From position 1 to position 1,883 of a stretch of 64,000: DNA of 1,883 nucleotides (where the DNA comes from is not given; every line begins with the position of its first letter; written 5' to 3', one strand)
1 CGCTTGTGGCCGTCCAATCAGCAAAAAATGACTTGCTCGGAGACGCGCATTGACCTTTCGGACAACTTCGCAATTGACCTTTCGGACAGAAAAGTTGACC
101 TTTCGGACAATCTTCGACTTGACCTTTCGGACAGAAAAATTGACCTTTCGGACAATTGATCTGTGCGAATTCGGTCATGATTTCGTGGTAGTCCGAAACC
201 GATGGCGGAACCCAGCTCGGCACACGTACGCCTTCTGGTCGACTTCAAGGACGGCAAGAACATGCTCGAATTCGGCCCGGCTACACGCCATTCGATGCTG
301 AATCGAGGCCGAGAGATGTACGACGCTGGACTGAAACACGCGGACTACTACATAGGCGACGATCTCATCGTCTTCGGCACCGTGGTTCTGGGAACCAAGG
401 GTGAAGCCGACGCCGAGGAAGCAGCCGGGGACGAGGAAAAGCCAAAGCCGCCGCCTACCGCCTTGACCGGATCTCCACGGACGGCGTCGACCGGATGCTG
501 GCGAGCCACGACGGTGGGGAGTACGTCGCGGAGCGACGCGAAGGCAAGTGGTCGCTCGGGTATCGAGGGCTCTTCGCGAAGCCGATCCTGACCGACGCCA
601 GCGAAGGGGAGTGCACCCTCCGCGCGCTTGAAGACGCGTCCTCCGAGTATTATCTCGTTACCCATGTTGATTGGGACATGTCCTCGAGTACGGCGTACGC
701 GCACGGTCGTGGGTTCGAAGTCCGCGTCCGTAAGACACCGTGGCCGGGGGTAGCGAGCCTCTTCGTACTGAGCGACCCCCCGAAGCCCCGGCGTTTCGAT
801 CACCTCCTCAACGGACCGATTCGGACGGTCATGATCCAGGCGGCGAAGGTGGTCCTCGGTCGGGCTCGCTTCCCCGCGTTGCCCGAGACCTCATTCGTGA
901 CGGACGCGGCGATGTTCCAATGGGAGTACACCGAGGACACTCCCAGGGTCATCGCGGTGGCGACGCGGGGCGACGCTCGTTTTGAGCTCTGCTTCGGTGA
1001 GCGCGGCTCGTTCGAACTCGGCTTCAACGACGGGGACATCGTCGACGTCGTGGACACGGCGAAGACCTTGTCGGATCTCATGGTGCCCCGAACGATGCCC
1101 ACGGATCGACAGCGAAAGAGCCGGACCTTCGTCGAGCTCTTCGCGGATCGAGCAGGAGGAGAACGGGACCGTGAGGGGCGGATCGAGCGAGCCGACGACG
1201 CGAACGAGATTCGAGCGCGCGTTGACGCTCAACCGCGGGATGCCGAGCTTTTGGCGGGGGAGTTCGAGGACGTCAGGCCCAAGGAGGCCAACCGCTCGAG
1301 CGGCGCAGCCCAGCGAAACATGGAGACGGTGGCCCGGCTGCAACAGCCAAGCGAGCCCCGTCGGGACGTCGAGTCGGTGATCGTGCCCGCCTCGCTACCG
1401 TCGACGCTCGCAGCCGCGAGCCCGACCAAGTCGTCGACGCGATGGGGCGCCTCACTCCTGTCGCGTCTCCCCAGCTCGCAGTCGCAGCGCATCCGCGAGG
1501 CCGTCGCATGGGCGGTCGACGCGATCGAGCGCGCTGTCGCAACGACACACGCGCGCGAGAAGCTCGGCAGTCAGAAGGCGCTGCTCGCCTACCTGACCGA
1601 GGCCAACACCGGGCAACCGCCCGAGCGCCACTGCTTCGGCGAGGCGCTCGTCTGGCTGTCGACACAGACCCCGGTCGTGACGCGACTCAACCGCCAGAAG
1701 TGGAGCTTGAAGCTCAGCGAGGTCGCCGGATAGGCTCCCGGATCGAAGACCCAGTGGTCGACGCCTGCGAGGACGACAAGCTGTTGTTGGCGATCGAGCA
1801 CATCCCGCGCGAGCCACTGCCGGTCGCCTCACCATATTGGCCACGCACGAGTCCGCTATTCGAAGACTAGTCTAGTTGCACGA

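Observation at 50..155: Iteron array of five 16-bp direct repeats at helical phasing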

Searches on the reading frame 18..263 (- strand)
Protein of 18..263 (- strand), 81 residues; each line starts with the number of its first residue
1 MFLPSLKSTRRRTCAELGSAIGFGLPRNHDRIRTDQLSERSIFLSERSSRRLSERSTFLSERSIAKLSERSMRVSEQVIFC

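Call 82: find_encoding_contigs(protein=window:18-263:-, flank=10000, max_places=10)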
Protein window:18-263:- (81 aa): no gene with exactly this product is on record in the collection.

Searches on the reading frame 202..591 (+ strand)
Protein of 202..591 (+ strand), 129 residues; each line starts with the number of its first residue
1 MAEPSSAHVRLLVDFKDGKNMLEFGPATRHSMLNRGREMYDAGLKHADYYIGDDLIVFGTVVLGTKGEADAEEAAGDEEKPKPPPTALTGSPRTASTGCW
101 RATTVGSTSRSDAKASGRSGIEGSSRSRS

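Call 9: search_protein_families(library=pfam, proteins=[window:202-588:+], max_evalue=0.01)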
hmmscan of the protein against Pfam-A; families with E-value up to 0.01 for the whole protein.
window:202-588:+ (129 aa): 0 families

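Call 20: find_encoding_contigs(protein=window:202-591:+, flank=10000, max_places=10)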
Protein window:202-591:+ (129 aa): 3 contigs read that carry it; 3 places shown.
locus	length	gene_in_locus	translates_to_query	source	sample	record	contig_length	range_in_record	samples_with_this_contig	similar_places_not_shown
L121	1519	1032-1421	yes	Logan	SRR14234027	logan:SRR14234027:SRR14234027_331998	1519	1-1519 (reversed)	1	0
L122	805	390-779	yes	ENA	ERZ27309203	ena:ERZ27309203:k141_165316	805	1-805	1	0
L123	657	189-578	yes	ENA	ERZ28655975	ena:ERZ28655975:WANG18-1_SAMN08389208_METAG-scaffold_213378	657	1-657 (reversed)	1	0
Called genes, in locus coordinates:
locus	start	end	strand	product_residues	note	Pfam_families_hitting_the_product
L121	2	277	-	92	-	?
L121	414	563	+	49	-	-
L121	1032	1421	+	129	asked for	-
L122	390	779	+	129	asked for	-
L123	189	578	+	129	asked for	-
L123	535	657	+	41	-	?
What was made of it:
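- Tried and rejected: Only ORF202 gave contigs (call 20).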

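Call 71: search_protein_families(library=ncbifam, proteins=[window:202-588:+], max_evalue=1)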
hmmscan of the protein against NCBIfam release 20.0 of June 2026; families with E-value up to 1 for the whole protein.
window:202-588:+ (129 aa): 0 families

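Call 72: search_protein_families(library=pfam, proteins=[window:202-588:+], max_evalue=10)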
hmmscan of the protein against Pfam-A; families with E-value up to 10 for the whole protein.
window:202-588:+ (129 aa): 0 families
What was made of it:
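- On Partition centromere (parS/parC/sopC): No such domain in the neighbouring ORFs (calls 9, 71, 72).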

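Call 91: search_protein_families(library=padloc, proteins=[window:202-588:+], max_evalue=0.1)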
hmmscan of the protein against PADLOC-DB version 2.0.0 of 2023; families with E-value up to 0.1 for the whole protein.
window:202-588:+ (129 aa): 0 families
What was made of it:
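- Tried and rejected: Anti-phage defence cargo: no PADLOC hit (call 91).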

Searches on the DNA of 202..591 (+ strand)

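Call 31: search_rna_families(sources=[L121], threshold=evalue, max_evalue=1)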
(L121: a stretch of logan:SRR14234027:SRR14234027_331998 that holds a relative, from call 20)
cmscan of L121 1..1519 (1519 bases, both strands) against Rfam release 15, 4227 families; matches with E-value up to 1: 0.
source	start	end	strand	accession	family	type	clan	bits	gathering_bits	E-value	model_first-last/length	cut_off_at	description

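Call 51: search_dna_similar(query=L121:280-1040:+, collection=plasmids, mode=distant, max_evalue=0.01)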
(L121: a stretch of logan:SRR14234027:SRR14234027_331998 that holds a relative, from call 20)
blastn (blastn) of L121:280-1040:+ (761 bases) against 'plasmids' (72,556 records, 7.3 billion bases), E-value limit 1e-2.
No match.
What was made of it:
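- Tried and rejected: Control-region DNA: not found in plasmids (call 51).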

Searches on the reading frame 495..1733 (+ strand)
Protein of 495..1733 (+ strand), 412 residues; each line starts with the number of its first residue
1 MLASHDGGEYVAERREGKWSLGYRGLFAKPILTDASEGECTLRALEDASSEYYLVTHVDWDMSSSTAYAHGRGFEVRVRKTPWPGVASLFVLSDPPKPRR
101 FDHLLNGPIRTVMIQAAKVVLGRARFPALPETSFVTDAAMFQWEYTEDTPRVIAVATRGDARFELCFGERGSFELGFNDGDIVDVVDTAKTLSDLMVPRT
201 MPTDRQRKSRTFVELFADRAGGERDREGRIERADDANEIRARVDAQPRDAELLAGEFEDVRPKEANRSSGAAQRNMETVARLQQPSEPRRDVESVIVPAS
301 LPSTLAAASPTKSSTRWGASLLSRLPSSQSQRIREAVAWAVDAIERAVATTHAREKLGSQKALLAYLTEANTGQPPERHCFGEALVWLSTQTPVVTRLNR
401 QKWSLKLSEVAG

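Call 9: search_protein_families(library=pfam, proteins=[window:495-1730:+], max_evalue=0.01)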
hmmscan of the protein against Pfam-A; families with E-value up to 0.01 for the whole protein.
window:495-1730:+ (412 aa): 0 families

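Call 10: find_encoding_contigs(protein=window:495-1733:+, flank=10000, max_places=10)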
Protein window:495-1733:+ (412 aa): no gene with exactly this product is on record in the collection.

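Call 16: search_protein_families(library=phrogs, proteins=[window:495-1730:+], max_evalue=0.1)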
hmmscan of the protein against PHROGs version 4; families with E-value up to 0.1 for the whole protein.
window:495-1730:+ (412 aa): 0 families

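Call 35: search_protein_representatives(protein=window:495-1730:+)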
Query: 412 residues. Proteins with E-value up to 0.001 (for the whole library): 4; up to 1e-10: 2; up to 1e-30: 1. The best 4 are listed.
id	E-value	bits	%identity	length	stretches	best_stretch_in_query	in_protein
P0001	9.2e-272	917.2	100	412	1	1-412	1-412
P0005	1.1e-19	87.3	30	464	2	299-409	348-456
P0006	1.5e-09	53.9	60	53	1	364-411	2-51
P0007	8.7e-04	35.0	30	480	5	6-50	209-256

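Call 36: predict_structure(protein=window:495-1730:+)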
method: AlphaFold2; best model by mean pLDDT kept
length: 412 residues; sequences in the alignment: 1
mean_pLDDT: 41.4   pTM: 0.27
mean pLDDT of the five models: 41.4, 35.7, 32.8, 29.7, 29.0
residues with pLDDT >= 90: 0; 70-90: 31; 50-70: 58; < 50: 323
segments of 3 or more residues with pLDDT < 50: 1-15, 17-226, 228-313, 353-355, 407-412
pLDDT, mean of each block of 10 residues (from residue 1): 38 44 39 31 32 34 38 36 33 28 28 31 27 30 33 34 38 39 31 29 27 32 41 40 38 36 33 40 33 27 32 62 81 78 70 51 58 60 69 63 50 40
secondary structure, 60 per line:
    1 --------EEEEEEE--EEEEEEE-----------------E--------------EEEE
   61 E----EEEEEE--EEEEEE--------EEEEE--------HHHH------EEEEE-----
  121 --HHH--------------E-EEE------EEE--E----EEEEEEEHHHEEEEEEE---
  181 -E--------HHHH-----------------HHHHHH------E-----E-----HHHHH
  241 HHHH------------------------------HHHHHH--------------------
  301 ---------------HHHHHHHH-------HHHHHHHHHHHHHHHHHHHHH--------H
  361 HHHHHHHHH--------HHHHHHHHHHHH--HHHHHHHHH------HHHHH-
elements in order: E9-15 E18-24 E57-61 E66-71 E74-79 E88-92 H101-104 E111-115 E142-144 E151-153 E161-167 E171-177 H191-194 H212-217 H236-244 H275-280 H316-323 H331-351 H360-369 H378-389 H392-400 H407-411

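Call 38: find_encoding_contigs(protein=P0005, flank=10000, max_places=6)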
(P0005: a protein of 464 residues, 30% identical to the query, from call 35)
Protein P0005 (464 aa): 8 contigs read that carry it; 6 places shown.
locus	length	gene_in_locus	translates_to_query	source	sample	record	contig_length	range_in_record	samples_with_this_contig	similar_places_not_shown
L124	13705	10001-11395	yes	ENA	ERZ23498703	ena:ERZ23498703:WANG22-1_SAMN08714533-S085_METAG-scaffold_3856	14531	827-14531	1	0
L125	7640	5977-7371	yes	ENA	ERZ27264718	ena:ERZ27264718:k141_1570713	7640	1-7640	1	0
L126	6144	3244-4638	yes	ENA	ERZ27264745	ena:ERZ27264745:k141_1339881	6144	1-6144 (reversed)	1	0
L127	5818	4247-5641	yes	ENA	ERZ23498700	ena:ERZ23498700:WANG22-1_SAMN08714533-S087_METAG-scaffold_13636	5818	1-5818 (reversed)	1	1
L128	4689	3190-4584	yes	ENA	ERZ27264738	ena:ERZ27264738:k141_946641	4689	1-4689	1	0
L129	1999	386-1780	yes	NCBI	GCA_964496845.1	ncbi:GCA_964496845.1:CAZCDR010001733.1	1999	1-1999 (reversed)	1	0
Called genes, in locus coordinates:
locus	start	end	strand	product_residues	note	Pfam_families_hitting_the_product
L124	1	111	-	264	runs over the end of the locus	-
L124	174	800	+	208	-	PF00440:TetR_N, PF14246:TetR_C_7, PF16859:TetR_C_11 (weak)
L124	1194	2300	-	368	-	PF14659:Phage_int_SAM_3, PF00589:Phage_integrase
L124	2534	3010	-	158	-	-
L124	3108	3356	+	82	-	-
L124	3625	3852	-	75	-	-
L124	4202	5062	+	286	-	PF01381:HTH_3 (faint), PF13560:HTH_31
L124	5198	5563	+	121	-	-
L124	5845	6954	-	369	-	PF14659:Phage_int_SAM_3, PF00589:Phage_integrase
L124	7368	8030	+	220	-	-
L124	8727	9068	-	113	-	-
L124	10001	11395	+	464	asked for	-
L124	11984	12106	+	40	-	-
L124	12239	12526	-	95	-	-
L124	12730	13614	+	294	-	PF00106:adh_short, PF08659:KR (weak), PF13561:adh_short_C2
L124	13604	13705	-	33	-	?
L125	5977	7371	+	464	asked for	-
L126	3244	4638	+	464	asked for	-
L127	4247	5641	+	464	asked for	-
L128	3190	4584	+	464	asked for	-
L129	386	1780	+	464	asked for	-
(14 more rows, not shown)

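Call 42: find_homologous_proteins(query=P0005, max_evalue=0.001)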
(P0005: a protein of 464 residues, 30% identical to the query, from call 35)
Query P0005 (464 aa): 1 proteins with E <= 0.001 among 8000 candidates.
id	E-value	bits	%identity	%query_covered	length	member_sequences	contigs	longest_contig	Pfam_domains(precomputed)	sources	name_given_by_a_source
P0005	0.0e+0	1053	100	100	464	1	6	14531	-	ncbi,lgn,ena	-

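Call 44: find_encoding_contigs(protein=P0006, flank=10000, max_places=6)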
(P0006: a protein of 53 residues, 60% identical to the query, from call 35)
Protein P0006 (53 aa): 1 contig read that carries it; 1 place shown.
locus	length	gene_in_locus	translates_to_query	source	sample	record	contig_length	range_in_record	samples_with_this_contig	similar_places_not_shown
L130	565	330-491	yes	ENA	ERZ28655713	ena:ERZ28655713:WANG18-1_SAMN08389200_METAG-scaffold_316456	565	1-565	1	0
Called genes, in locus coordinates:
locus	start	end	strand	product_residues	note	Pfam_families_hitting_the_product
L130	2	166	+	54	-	?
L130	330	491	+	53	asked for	-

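Call 53: search_protein_families(library=pfam, proteins=[L124:7368-8027:+, L124:8730-9068:-, L124:12242-12526:-, L124:2537-3010:-, L124:3108-3353:+, L124:3628-3852:-, L124:4202-5059:+, L124:5198-5560:+, L124:5848-6954:-], max_evalue=0.01)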
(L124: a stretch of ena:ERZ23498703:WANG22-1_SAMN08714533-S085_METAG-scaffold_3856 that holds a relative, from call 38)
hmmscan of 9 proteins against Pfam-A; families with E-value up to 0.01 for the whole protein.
L124:7368-8027:+ (220 aa): 0 families

L124:8730-9068:- (113 aa): 0 families

L124:12242-12526:- (95 aa): 0 families

L124:2537-3010:- (158 aa): 0 families

L124:3108-3353:+ (82 aa): 2 families
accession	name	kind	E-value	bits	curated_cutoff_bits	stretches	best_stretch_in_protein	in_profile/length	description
PF01381.28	HTH_3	-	8.5e-05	22.9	23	1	13-56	2-44/55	Helix-turn-helix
PF13560.12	HTH_31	-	0.0006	20.5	27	1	13-61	7-55/64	Helix-turn-helix domain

L124:3628-3852:- (75 aa): 0 families

L124:4202-5059:+ (286 aa): 5 families
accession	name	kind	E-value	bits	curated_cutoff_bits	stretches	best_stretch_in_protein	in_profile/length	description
PF13560.12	HTH_31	-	7.9e-10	39.3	27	1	67-123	2-58/64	Helix-turn-helix domain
PF01381.28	HTH_3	-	1.8e-06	28.3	23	1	81-120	11-49/55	Helix-turn-helix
PF13443.12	HTH_26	-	0.0013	19.4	22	1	78-116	9-47/63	Cro/C1-type HTH DNA-binding domain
PF17762.8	HTH_ParB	-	0.003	18.1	22.6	0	69-100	10-41/102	ParB HTH domain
PF01047.28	MarR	-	0.0058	16.9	24.6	0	71-100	9-38/59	MarR family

L124:5198-5560:+ (121 aa): 0 families

L124:5848-6954:- (369 aa): 4 families
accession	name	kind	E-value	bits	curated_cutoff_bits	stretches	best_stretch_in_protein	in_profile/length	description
PF00589.27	Phage_integrase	-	1.6e-25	90.3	27.1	1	186-350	11-168/172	Phage integrase family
PF14659.12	Phage_int_SAM_3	-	2.6e-10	40.8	22.6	1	76-129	1-52/58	Phage integrase, N-terminal SAM-like domain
PF22022.2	Phage_int_M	-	9.4e-05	23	27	1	77-159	1-80/96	Phage integrase central domain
PF02899.23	Phage_int_SAM_1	-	0.0093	16.7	22.3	0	84-154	4-79/83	Phage integrase, N-terminal SAM-like domain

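Call 71: search_protein_families(library=ncbifam, proteins=[P0005, L124:7368-8027:+, L124:8730-9068:-, L124:9197-9475:+], max_evalue=1)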
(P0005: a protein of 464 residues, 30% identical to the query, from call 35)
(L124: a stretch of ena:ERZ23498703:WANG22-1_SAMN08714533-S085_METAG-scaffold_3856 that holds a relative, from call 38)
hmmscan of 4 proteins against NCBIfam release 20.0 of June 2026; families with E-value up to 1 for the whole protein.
P0005 (464 aa): 0 families

L124:7368-8027:+ (220 aa): 0 families

L124:8730-9068:- (113 aa): 0 families

L124:9197-9475:+ (93 aa): 6 families
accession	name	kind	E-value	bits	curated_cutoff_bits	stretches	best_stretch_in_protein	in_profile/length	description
TIGR03070.1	couple_hipB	subfamily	0.0018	18.2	71.65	1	6-57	7-55/58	type II toxin-antitoxin system Y4mF family antitoxin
TIGR03830.1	CxxCG_CxxCG_HTH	subfamily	0.005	16.6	61.8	1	2-39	66-103/127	type II TA system antitoxin MqsA family protein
NF003162.0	PRK04140.1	equivalog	0.044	12.8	263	1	7-38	132-163/317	transcriptional regulator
TIGR02612.1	mob_myst_A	hypoth_equivalog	0.082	12.8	122.6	1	7-41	31-67/150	mobile mystery protein A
TIGR00270.2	TIGR00270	equivalog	0.11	12.4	110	1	6-38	80-112/159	multiprotein bridging factor aMBF1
NF052239.1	antitox_spr1629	equivalog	0.27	10.3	335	1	6-46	7-47/377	spr1629 family repressor/antitoxin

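Call 72: search_protein_families(library=pfam, proteins=[P0005, L124:9197-9475:+], max_evalue=10)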
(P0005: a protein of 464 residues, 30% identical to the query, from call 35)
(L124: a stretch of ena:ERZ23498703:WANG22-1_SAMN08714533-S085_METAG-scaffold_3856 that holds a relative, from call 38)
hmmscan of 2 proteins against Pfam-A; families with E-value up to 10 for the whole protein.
P0005 (464 aa): 0 families

L124:9197-9475:+ (93 aa): 6 families
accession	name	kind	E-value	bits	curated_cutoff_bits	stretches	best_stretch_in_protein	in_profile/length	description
PF01381.28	HTH_3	-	1.4e-05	25.5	23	1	7-53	2-48/55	Helix-turn-helix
PF13560.12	HTH_31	-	2.1e-05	25.2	27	1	8-53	8-54/64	Helix-turn-helix domain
PF12844.13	HTH_19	-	0.0026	18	30.2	1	7-50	5-48/64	Helix-turn-helix domain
PF13413.12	HTH_25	-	0.015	15.5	24.6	1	6-37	2-33/62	Helix-turn-helix domain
PF13384.12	HTH_23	-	0.11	12.8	24.6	1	8-33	10-36/50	Homeodomain-like domain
PF01418.23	HTH_6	-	0.19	12.2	28.3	1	15-34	35-54/77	Helix-turn-helix domain, rpiR family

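Call 88: fold_search(model_id=the predicted structure, library=pdb)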
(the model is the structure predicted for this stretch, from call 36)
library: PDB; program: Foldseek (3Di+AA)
matches with E <= 10: 174; with E <= 0.001: 0
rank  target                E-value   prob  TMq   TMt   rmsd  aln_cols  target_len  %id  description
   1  9g42_A                3.0e-02  0.12  0.07  0.03  22.7       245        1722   13  Mouse Teneurin2 dimer variant A0B0 (released 2026-01-21)
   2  6fb3_A                1.1e-01  0.08  0.07  0.03  22.1       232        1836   12  Teneurin 2 Partial Extracellular Domain (released 2018-03-28)
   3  2kr0_MODEL_1_A        3.7e-01  0.03  0.10  0.10  27.9       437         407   14  Solution structure of the proteasome ubiquitin receptor Rpn13 (released 2010-05-26)
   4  3wjb_A                8.5e-01  0.10  0.11  0.25  13.6       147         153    7  Crystal structure of mutant nitrobindin M75L/H76L/Q96C/M148L/H158L (NB4) from Arabidopsis thaliana (released 2014-04-09)
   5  3k8j                  1.1e+00  0.04  0.07  0.11  19.9       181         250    9  Structure of crystal form III of TP0453 (released 2010-10-27)
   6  7ban_A                1.1e+00  0.03  0.08  0.03  22.4       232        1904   12  human Teneurin4 Mut C2 (released 2022-01-12)
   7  4wra_51               1.3e+00  0.03  0.08  0.15  18.9       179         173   11  Complex of 70S ribosome with tRNA-Tyr and mRNA with A-A mismatch in the first position in the A-site and with antibio (released 2015-06-10)
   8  7ae1_M                1.3e+00  0.01  0.07  0.07  34.5       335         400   12  Cryo-EM structure of human RNA Polymerase III elongation complex 1 (released 2021-02-03)
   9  9j5e_A                1.7e+00  0.09  0.08  0.09  14.5       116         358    9  Crystal structure of Hir2_WD40 in complex with Hpc2_NHRD (released 2025-06-11)
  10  3vpj_F                1.8e+00  0.09  0.14  0.31  11.7       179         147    9  crystal structure of type VI effector Tse1 from Pseudomonas aeruginosa in complex with immune protein Tsi1 (released 2012-06-27)
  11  5jk2_A                1.9e+00  0.08  0.08  0.21  14.6       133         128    6  Crystal structure of Treponema pallidum Tp0751 (Pallilysin) (released 2016-10-12)
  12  7mu2_C                2.1e+00  0.04  0.09  0.11  16.3       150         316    9  Crystal Structure of WIPI2 in complex with W2IR of ATG16L1 (released 2021-05-26)
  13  7mu2_A                2.2e+00  0.04  0.10  0.12  16.0       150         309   11  Crystal Structure of WIPI2 in complex with W2IR of ATG16L1 (released 2021-05-26)
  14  3b8b                  2.3e+00  0.06  0.09  0.12  14.8        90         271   11  Crystal structure of CysQ from Bacteroides thetaiotaomicron, a bacterial member of the inositol monophosphatase family (released 2007-12-18)
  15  7svo_A                2.3e+00  0.03  0.11  0.07  17.3       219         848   10  DPP8 IN COMPLEX WITH LIGAND ICeD-1 (released 2022-10-05)
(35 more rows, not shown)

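Call 91: search_protein_families(library=padloc, proteins=[P0005, L124:7368-8027:+, L124:8730-9068:-, L124:4202-5059:+, L124:2537-3010:-, L124:5198-5560:+], max_evalue=0.1)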
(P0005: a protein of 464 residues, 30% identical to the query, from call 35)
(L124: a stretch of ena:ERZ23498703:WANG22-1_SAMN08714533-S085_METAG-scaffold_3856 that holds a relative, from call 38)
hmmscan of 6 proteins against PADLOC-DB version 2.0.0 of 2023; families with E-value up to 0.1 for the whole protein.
P0005 (464 aa): 0 families

L124:7368-8027:+ (220 aa): 0 families

L124:8730-9068:- (113 aa): 0 families

L124:4202-5059:+ (286 aa): 3 families
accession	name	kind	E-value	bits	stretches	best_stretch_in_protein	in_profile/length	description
PDLC03843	LeoC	-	0.0032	15.6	1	197-275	124-202/207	-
PDLC04758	PDC-M64B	-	0.0046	15.4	1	78-105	42-69/123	-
PDLC02926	HTH_VI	-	0.0057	14.9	1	68-118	3-52/92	-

L124:2537-3010:- (158 aa): 0 families

L124:5198-5560:+ (121 aa): 0 families

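Call 92: search_protein_families(library=phrogs, proteins=[P0005, L124:7368-8027:+, L124:8730-9068:-, L124:9197-9475:+, L124:4202-5059:+, L124:2537-3010:-, L124:5198-5560:+, L124:3108-3353:+], max_evalue=0.01)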
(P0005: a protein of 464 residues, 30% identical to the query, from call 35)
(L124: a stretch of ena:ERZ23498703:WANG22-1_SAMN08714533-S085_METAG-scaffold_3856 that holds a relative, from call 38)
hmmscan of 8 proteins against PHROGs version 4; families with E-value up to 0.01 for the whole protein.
P0005 (464 aa): 0 families

L124:7368-8027:+ (220 aa): 0 families

L124:8730-9068:- (113 aa): 0 families

L124:9197-9475:+ (93 aa): 7 families
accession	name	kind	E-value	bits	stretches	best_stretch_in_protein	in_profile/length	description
phrog_2439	-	transcription regulation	0.00041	20.3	1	2-64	8-70/367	transcriptional regulator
phrog_5823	-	transcription regulation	0.00043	20.5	1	7-67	12-73/404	transcriptional regulator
phrog_2328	-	transcription regulation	0.00086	20.1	1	8-52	22-66/128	transcriptional repressor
phrog_14076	-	transcription regulation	0.0034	18.9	1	1-47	13-62/86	transcriptional regulator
phrog_8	-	transcription regulation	0.0044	17.5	1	12-51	168-206/346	transcriptional regulator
phrog_7950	-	transcription regulation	0.0073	17.3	0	2-48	8-54/68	transcriptional repressor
phrog_2104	-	unknown function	0.0083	17.3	0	1-38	39-76/103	-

L124:4202-5059:+ (286 aa): 9 families
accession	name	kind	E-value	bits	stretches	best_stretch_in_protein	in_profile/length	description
phrog_1373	-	transcription regulation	1.2e-10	42.6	1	69-144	66-141/166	transcriptional regulator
phrog_4583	-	transcription regulation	4e-05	24.5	1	63-120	7-63/81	transcriptional repressor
phrog_6223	-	transcription regulation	5.5e-05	24.2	0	79-107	17-45/73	transcriptional repressor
phrog_2439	-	transcription regulation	0.00047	20.1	0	68-128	9-68/367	transcriptional regulator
phrog_4779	-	transcription regulation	0.0015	20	0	71-109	7-45/98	transcriptional regulator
phrog_3642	-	DNA, RNA and nucleotide metabolism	0.002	19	1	78-122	20-63/79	HTH DNA binding protein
phrog_32768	-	unknown function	0.0069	16.1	1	65-120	8-63/446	-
phrog_2339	-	DNA, RNA and nucleotide metabolism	0.0073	17.3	0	67-129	26-88/98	HTH DNA binding protein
phrog_8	-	transcription regulation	0.0083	16.6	0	11-128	88-217/346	transcriptional regulator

L124:2537-3010:- (158 aa): 0 families

L124:5198-5560:+ (121 aa): 0 families

L124:3108-3353:+ (82 aa): 4 families
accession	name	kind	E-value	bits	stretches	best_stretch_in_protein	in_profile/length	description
phrog_8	-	transcription regulation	0.00052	20.6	1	17-60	167-208/346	transcriptional regulator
phrog_5823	-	transcription regulation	0.0075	16.5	1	8-62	7-61/404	transcriptional regulator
phrog_3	-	transcription regulation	0.0088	16.8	1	8-62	89-139/430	transcriptional repressor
phrog_2104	-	unknown function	0.0092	17.2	1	5-44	37-76/103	-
